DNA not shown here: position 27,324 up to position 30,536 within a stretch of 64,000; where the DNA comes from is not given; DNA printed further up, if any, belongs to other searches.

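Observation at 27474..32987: KAP-like P-loop NTPase plus oversized adenosine deaminase operon: a RADAR-type (RdrA/RdrB-like) anti-phage system in a Bacteroidales island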

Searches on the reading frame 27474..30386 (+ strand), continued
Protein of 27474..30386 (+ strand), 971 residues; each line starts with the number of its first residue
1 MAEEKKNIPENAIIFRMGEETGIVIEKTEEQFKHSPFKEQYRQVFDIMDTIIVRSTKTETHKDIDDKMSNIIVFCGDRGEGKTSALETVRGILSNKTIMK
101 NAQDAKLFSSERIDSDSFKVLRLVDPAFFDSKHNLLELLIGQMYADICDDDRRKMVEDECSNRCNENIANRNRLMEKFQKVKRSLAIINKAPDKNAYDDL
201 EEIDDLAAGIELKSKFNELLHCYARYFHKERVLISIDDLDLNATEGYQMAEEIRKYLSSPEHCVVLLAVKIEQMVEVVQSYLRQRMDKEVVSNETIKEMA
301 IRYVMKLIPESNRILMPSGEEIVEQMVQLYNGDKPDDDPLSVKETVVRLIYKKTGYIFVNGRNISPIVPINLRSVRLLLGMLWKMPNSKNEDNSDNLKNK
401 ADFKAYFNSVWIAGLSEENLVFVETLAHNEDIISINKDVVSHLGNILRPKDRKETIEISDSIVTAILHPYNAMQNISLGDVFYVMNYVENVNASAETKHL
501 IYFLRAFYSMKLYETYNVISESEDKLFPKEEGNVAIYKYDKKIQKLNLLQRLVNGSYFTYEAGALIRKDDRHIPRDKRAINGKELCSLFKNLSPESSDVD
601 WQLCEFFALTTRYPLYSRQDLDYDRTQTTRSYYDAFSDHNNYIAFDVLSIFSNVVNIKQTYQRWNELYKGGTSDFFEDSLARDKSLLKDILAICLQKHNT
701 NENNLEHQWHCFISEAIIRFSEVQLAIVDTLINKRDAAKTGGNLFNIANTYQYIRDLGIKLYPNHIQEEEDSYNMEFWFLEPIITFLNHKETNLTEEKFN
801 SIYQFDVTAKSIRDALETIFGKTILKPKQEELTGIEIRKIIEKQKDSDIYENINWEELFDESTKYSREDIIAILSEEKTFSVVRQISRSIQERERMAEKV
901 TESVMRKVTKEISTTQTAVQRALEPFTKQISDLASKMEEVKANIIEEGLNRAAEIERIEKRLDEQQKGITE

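Call 30: fold_search(model_id=the predicted structure, library=pdb)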
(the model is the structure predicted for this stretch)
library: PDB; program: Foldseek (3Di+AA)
matches with E <= 10: 707; with E <= 0.001: 20
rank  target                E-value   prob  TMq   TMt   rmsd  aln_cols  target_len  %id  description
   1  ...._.                1.8e-16  1.00  0.47  0.56  15.8       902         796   18  Structure of RdrA from Streptococcus suis RADAR defense system (released 2023-02-01)
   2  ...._A                4.4e-15  1.00  0.36  0.39  17.5       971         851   14  Structure of tetradecameric RdrA ring in RNA-loading state (released 2023-02-01)
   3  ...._A                3.4e-14  1.00  0.37  0.41  14.0       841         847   13  Structure of heptameric RdrA ring in RNA-loading state (released 2023-02-01)
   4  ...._E                3.9e-14  1.00  0.37  0.42  11.7       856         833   13  Structure of heptameric RdrA ring (released 2023-02-01)
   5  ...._F                8.6e-14  1.00  0.38  0.43  15.4      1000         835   12  Structure of heptameric RdrA ring (released 2023-02-01)
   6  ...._B                9.9e-14  1.00  0.33  0.38  15.7       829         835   12  Structure of heptameric RdrA ring in RNA-loading state (released 2023-02-01)
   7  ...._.                9.9e-14  1.00  0.36  0.40  14.2       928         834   13  Structure of RdrA-RdrB complex (released 2023-02-01)
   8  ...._C                1.2e-13  1.00  0.35  0.38  14.7       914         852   14  Structure of heptameric RdrA ring in RNA-loading state (released 2023-02-01)
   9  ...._C                1.2e-13  1.00  0.38  0.43  13.2       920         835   13  Structure of heptameric RdrA ring (released 2023-02-01)
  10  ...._H                1.5e-13  1.00  0.37  0.42  14.1       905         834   13  Structure of heptameric RdrA ring (released 2023-02-01)
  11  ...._G                3.0e-13  1.00  0.42  0.48  14.6       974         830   13  Structure of heptameric RdrA ring (released 2023-02-01)
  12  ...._A                5.0e-13  1.00  0.38  0.42  13.0       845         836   13  Structure of heptameric RdrA ring (released 2023-02-01)
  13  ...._D                5.2e-13  1.00  0.35  0.39  14.4       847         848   13  Structure of heptameric RdrA ring in RNA-loading state (released 2023-02-01)
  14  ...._E                9.2e-13  1.00  0.33  0.38  16.5       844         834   13  Structure of heptameric RdrA ring in RNA-loading state (released 2023-02-01)
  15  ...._D                9.2e-13  1.00  0.36  0.40  14.8       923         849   14  Structure of tetradecameric RdrA ring in RNA-loading state (released 2023-02-01)
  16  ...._C                1.4e-12  1.00  0.36  0.40  17.8      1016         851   14  Structure of tetradecameric RdrA ring in RNA-loading state (released 2023-02-01)
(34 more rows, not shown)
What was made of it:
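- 27474..30389 (+): rdrA-like gene: 971-aa AAA+/KAP-like P-loop ATPase, made of an N-terminal ATPase with a helical 'crown' insertion plus a C-terminal helical lobe and a coiled-coil tail. The 20 best Foldseek matches are all RdrA (call 30).
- On RADAR (rdrA-rdrB): The next fold scores 0.03 (call 30).
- Closest known: RADAR of Streptococcus suis SS993. Same: It is the best structural match to protein A: Foldseek E 1.8e-16, 902 columns, TM 0.47/0.56 (call 30).
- PDB entries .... and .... are titled 'RdrA ring in RNA-loading state' (call 30).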

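Call 41: search_protein_families(library=padloc, alignment_id=A1, max_evalue=0.001)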
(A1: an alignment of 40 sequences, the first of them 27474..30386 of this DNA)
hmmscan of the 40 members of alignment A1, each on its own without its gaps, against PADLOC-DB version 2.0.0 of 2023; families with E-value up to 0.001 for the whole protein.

A. member 1, window:27474-30386:+ (971 aa): 0 families

B. families by the number of members that match (of 40 scanned): 6 families
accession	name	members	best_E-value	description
PDLC02216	RdrA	16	1.3e-18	-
PDLC04236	PDC-M01A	4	0.00019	-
PDLC04235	PDC-M01A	3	4.7e-05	-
PDLC02217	RdrA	2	9.8e-09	-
PDLC02361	PifA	1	0.00018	PifA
PDLC04300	PDC-M02B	1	0.00066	-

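Call 42: search_protein_families(library=pfam, alignment_id=A1, max_evalue=0.001)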
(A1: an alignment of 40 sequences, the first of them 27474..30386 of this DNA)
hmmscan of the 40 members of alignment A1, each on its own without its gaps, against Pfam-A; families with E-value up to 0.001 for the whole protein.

A. member 1, window:27474-30386:+ (971 aa): 0 families

B. families by the number of members that match (of 40 scanned): 4 families
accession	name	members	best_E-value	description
PF07693.20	KAP_NTPase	3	6e-08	KAP family P-loop domain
PF12775.13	AAA_7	1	0.0001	P-loop containing dynein motor region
PF13191.12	AAA_16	1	0.00012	AAA ATPase domain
PF25199.1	nSTAND_NTPase5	1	0.00097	Novel STAND NTPase 5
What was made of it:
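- Checked: It hits only 3 of 40 relatives (call 42).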

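Call 56: find_related_loci(query=A1, collection=viral_contigs, flank=10000)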
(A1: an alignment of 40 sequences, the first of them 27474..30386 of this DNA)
Query A1 (971 aa) in viral_contigs; peptide patterns used: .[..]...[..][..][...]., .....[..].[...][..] (x = any residue, [..] = any of these).
193 stretches matched a pattern, but none encodes a relative of the query by tblastn (E <= 1e-3).
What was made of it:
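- Tried and rejected: A scan of viral contigs with the RdrA family profile found no relatives (call 56).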

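Call 69: search_solved_structures(query=L017:14800-15492:+, max_evalue=10)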
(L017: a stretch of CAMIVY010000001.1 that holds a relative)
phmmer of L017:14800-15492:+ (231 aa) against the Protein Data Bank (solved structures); distinct sequences matched with E-value up to 10: 0.

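Call 70: search_protein_families(library=pfam, proteins=[L017:14800-15492:+, L014:14832-15530:+, L028:11596-12297:+, L015:14855-15538:+], max_evalue=5)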
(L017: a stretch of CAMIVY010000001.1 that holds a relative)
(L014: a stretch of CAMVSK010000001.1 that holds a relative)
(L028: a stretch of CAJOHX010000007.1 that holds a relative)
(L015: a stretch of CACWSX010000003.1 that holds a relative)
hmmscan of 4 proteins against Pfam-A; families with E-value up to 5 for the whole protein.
L017:14800-15492:+ (231 aa): 1 family
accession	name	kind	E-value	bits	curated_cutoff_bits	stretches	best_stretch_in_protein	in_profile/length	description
PF18725.6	HEPN_SAV2148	-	0.099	12.5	26.4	1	167-218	90-141/216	SAV2148-like HEPN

L014:14832-15530:+ (233 aa): 1 family
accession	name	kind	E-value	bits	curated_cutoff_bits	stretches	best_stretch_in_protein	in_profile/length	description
PF20612.3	SHOCT_2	-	0.019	15.6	24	1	167-200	12-41/53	SHOCT domain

L028:11596-12297:+ (234 aa): 2 families
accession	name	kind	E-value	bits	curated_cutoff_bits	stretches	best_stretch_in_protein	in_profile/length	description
PF19289.4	PmbA_TldD_3rd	-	0.011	15.4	22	1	61-187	77-202/220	PmbA/TldA metallopeptidase C-terminal domain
PF22788.2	COP9_hel_rpt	-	0.082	12.9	27.2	1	116-217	9-107/232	COP9 signalosome complex subunit 3, N-terminal helical repeats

L015:14855-15538:+ (228 aa): 1 family
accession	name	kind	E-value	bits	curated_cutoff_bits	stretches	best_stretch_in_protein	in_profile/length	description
PF04711.18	ApoA-II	-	0.18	12.7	27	1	149-207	39-94/99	Apolipoprotein A-II (ApoA-II)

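Call 79: search_solved_structures(query=A1, max_evalue=0.01, show_alignments=2)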
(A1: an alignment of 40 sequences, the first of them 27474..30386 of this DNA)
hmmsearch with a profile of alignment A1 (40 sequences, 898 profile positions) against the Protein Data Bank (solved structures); distinct sequences matched with E-value up to 0.01: 3.
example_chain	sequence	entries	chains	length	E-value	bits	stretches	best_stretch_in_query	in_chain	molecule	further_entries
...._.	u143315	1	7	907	4.3e-23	84.8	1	107-528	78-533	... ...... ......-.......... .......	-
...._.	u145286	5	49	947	1.1e-09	40.5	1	62-312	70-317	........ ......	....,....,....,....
8fnt_B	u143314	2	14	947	1.1e-09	40.5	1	62-315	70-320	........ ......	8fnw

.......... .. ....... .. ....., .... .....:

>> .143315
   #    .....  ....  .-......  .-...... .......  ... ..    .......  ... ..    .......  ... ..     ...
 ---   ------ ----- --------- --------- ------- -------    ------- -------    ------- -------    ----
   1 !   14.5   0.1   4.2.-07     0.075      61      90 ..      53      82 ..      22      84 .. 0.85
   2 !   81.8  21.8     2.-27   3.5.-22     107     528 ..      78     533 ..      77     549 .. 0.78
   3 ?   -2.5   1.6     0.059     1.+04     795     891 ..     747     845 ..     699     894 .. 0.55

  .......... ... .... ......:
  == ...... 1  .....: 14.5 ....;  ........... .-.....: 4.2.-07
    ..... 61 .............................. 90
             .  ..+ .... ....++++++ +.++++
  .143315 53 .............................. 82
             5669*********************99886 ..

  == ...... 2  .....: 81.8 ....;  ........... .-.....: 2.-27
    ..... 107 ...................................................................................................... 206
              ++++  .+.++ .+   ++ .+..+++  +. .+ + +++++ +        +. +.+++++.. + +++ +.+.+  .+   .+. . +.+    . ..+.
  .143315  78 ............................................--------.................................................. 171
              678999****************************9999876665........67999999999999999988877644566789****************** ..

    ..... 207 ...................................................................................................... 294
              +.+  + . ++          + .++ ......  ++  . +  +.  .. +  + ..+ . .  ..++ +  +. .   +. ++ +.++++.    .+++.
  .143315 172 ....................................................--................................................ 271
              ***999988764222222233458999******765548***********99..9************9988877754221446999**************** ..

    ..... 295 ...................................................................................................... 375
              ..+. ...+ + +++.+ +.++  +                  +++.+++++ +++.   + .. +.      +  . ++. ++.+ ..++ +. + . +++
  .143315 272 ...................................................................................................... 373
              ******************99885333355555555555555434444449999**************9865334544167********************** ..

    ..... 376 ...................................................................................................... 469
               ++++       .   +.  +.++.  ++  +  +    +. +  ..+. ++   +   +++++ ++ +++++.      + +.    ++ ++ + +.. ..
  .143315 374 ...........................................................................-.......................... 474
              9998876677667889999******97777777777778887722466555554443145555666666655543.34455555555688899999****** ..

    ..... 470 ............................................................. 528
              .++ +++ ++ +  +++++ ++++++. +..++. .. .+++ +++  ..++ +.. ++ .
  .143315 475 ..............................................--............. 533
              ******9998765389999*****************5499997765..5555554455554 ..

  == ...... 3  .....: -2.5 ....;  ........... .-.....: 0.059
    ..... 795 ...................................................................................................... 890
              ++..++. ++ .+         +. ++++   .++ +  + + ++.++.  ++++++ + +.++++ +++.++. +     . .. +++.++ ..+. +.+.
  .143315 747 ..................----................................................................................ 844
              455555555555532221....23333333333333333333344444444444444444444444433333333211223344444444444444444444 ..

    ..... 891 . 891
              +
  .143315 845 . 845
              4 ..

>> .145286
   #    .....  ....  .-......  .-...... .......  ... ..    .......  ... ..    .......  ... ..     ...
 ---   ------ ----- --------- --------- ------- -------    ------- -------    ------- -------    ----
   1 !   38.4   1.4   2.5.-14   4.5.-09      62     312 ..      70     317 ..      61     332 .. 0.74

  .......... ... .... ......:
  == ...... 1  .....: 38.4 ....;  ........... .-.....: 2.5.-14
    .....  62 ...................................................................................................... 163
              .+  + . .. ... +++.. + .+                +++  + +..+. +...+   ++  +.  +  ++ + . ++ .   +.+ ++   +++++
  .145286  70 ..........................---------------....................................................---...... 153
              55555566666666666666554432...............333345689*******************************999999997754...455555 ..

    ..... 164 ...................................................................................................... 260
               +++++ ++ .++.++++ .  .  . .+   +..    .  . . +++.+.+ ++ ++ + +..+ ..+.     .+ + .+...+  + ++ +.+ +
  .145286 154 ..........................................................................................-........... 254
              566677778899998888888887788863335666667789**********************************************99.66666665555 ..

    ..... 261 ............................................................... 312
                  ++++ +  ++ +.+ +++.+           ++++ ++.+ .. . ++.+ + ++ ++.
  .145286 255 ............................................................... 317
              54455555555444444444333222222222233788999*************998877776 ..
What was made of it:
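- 27474..30389 (+): Family profile against S. suis RdrA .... 4.3e-23 and E. coli RdrA 1.1e-9 (call 79).
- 28164..28199 (+): Walker B, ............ (D237, D238). The motif aligns with the E. coli RdrA 'ITFDDID' Walker B in call 79.
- On RADAR (rdrA-rdrB): The family profile hits S. suis RdrA at 4.3e-23 and E. coli RdrA at 1.1e-9 (call 79).
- On KAP family P-loop NTPases (Pfam PF07693): S. suis RdrA is deposited as '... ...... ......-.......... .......' (call 79).
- Closest known: RADAR of Streptococcus suis SS993. Same: It is also the best profile match: 4.3e-23, extending beyond the ATPase domain to profile position 528 (call 79).
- Checked: However, the validated S. suis RdrA is deposited in the PDB under the name '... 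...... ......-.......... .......' (call 79).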
